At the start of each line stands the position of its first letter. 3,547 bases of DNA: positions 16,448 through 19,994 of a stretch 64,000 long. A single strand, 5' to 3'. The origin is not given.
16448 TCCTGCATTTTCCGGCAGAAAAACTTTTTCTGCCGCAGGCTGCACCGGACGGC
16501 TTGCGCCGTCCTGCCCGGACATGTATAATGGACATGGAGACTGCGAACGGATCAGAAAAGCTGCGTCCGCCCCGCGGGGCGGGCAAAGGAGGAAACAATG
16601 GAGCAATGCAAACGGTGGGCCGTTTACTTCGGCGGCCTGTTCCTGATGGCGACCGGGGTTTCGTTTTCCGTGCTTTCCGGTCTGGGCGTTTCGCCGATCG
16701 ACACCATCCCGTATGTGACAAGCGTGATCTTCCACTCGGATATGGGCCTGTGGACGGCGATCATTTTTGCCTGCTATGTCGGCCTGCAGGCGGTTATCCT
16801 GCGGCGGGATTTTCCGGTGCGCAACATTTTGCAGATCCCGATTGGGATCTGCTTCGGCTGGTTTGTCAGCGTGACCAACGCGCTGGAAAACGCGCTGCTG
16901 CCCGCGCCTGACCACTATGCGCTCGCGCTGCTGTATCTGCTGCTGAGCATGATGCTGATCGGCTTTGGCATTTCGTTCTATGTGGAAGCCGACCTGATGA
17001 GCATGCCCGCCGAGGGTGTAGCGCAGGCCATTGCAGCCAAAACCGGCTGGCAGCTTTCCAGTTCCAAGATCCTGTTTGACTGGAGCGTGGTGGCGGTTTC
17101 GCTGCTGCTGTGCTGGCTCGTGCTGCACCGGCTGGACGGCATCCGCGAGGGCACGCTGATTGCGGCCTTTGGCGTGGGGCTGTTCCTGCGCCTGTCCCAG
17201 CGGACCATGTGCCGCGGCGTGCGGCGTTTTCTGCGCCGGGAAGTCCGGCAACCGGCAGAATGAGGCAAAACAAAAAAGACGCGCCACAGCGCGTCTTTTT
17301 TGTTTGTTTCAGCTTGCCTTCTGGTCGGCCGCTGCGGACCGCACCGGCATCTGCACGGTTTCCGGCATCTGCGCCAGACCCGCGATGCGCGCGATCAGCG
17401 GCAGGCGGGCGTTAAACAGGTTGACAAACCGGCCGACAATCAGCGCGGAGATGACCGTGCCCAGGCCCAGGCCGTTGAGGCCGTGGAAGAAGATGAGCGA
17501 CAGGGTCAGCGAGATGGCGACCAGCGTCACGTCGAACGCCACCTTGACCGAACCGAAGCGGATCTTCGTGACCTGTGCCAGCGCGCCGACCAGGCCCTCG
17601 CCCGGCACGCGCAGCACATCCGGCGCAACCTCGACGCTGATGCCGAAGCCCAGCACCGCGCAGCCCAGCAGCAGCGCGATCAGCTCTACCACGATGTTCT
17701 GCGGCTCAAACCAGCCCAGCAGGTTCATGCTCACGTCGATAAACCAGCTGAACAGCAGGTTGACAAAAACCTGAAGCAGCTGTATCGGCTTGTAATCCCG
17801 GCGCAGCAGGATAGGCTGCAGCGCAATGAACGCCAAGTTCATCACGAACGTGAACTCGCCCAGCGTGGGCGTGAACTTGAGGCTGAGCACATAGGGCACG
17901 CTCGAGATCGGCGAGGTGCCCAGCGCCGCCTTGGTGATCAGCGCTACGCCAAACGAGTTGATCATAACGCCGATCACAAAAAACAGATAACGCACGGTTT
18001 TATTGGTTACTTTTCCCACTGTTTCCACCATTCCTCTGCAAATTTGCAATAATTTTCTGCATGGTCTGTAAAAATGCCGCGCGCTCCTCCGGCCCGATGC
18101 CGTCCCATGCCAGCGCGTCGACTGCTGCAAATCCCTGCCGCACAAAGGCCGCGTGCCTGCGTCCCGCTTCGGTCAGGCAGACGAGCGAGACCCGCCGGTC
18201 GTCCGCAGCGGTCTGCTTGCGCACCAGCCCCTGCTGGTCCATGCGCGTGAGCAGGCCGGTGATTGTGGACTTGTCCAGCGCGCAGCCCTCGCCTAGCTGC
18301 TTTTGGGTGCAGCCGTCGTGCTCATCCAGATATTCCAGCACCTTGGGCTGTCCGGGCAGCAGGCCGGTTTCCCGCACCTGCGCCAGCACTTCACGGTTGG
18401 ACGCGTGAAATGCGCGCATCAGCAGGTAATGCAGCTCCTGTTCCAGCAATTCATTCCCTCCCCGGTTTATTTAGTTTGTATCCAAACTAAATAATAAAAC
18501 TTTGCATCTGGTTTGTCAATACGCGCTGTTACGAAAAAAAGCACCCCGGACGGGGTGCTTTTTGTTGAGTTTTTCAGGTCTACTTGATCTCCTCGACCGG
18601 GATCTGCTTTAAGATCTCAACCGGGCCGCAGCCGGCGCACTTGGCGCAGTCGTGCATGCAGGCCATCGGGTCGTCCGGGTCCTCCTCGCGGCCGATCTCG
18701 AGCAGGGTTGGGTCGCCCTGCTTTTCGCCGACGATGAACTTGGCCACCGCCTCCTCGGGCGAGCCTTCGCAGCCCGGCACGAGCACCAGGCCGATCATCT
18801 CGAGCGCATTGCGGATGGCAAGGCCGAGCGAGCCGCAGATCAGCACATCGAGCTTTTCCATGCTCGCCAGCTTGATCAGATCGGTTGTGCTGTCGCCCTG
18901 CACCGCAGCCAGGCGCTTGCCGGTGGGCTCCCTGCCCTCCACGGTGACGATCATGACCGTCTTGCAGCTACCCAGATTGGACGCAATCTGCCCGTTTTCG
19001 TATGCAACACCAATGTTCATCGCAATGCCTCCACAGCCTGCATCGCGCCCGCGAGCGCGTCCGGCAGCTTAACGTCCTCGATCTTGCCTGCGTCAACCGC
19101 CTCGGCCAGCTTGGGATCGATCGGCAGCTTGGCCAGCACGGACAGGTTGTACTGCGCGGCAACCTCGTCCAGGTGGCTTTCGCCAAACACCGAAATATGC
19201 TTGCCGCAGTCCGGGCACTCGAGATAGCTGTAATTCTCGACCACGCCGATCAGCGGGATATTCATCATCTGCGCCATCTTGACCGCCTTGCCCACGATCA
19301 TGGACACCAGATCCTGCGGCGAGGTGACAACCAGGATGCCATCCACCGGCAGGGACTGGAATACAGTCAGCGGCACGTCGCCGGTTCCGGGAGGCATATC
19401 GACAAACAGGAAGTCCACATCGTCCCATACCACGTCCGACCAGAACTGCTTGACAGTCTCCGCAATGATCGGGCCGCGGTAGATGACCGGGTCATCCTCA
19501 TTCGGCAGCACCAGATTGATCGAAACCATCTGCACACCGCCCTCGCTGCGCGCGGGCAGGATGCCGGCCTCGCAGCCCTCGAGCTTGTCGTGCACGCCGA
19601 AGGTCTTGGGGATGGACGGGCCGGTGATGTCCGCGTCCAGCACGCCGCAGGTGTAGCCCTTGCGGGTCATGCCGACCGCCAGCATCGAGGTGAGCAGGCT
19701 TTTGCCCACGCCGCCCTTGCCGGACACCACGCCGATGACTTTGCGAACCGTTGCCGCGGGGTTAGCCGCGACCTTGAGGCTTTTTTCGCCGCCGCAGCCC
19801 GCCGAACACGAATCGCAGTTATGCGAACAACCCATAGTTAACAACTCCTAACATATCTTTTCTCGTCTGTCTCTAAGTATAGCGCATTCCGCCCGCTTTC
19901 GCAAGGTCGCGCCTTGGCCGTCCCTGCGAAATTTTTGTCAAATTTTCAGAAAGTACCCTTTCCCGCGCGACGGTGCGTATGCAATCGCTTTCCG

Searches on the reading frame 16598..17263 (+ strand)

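Call 31: search_protein_families(library=pfam, proteins=[window:16598-17263:+], max_evalue=0.00001)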
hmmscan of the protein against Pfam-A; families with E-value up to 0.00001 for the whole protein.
window:16598-17263:+ (221 aa): 1 family
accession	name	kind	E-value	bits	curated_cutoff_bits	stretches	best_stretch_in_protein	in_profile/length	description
PF19700.5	DUF6198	-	1.5e-16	61.2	27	1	18-207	22-208/217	Family of unknown function (DUF6198)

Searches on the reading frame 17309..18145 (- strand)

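Call 15: search_protein_families(library=pfam, proteins=[window:17309-18145:-], max_evalue=0.001)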
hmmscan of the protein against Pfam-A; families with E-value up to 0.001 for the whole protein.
window:17309-18145:- (278 aa): 1 family
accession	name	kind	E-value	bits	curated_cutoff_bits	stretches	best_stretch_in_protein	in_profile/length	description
PF19700.5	DUF6198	-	1.6e-18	67.6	27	1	54-244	12-201/217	Family of unknown function (DUF6198)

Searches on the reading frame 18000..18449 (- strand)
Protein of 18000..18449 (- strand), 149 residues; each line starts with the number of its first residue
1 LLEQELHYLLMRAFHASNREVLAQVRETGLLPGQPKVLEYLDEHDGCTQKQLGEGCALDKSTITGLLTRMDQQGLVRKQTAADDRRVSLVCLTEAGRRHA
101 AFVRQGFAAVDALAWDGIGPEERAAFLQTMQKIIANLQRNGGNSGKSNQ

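Call 15: search_protein_families(library=pfam, proteins=[window:18000-18449:-], max_evalue=0.001)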
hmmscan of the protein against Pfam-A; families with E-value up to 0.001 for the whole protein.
window:18000-18449:- (149 aa): 5 families
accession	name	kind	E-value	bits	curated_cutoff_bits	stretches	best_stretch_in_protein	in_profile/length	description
PF12802.13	MarR_2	-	1.3e-12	48.1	27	1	29-86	2-60/61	MarR family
PF01047.28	MarR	-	1e-10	41.8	24.6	1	34-87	5-58/59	MarR family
PF13412.12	HTH_24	-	9.4e-07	28.8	21.9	1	36-77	7-48/48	Winged helix-turn-helix DNA-binding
PF09339.16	HTH_IclR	-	1.1e-05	25.5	22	1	37-79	8-51/52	IclR helix-turn-helix domain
PF24034.1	DUF7343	-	0.00012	22.3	27.6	0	34-78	5-50/62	Domain of unknown function (DUF7343)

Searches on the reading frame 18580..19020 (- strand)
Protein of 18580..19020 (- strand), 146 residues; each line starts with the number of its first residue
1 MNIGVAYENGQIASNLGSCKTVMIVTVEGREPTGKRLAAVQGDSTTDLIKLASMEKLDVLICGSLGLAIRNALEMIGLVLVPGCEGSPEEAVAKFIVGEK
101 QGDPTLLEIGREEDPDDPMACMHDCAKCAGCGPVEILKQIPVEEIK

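Call 15: search_protein_families(library=pfam, proteins=[window:18580-19020:-], max_evalue=0.001)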
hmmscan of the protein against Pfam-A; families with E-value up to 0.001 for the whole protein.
window:18580-19020:- (146 aa): 1 family
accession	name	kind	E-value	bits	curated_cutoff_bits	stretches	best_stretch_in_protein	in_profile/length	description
PF02579.22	Nitro_FeMo-Co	-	3.6e-07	30.8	26.3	1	9-96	2-93/94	Dinitrogenase iron-molybdenum cofactor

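Call 33: search_protein_families(library=ncbifam, proteins=[window:18580-19020:-], max_evalue=0.00001)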
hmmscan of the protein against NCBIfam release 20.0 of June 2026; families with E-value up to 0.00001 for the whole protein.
window:18580-19020:- (146 aa): 1 family
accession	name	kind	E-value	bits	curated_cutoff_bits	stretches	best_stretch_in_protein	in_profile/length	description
NF041136.1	MrpORP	equivalog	6e-09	35.7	450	1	1-98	265-363/365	iron-sulfur cluster carrier protein MrpORP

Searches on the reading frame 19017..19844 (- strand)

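Call 15: search_protein_families(library=pfam, proteins=[window:19017-19844:-], max_evalue=0.001)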
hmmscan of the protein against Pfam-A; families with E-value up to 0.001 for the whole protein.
window:19017-19844:- (275 aa): 3 families
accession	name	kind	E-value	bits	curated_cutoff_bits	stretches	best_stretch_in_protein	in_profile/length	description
PF10609.15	ParA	-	2.3e-84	283.1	27.1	1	33-257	2-226/246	NUBPL iron-transfer P-loop NTPase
PF01656.29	CbiA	-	6.7e-08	33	25.4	1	37-204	1-81/125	CobQ/CobB/MinD/ParA nucleotide binding domain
PF13614.12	AAA_31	-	0.00033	21.1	27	0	35-74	2-41/177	AAA domain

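Call 33: search_protein_families(library=ncbifam, proteins=[window:19017-19844:-], max_evalue=0.00001)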
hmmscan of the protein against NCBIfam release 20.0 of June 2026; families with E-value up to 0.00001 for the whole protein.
window:19017-19844:- (275 aa): 7 families
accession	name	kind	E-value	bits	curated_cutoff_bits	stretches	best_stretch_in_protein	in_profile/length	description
NF041136.1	MrpORP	equivalog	1.3e-95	320.8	450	1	32-262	3-234/365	iron-sulfur cluster carrier protein MrpORP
NF008669.0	PRK11670.1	equivalog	4.1e-58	197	348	1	31-262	104-335/369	iron-sulfur cluster carrier protein ApbC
TIGR01969.1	minD_arch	subfamily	6.9e-12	45.1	201.75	1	36-79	2-45/251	cell division ATPase MinD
TIGR03815.1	CpaE_hom_Actino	equivalog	6.1e-08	32.2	154.45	1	32-119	109-194/340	septum site-determining protein Ssd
TIGR01007.1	eps_fam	subfamily_domain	1.8e-07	30.9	108.05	1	34-204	17-188/204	polysaccharide biosynthesis tyrosine autokinase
NF047398.1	AAA_KGGVGR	domain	8e-07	29.6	90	0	35-91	3-57/190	KGGVGR-motif variant AAA ATPase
TIGR01968.1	minD_bact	equivalog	4.3e-06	26.3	212.9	1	35-73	2-40/261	septum site-determining protein MinD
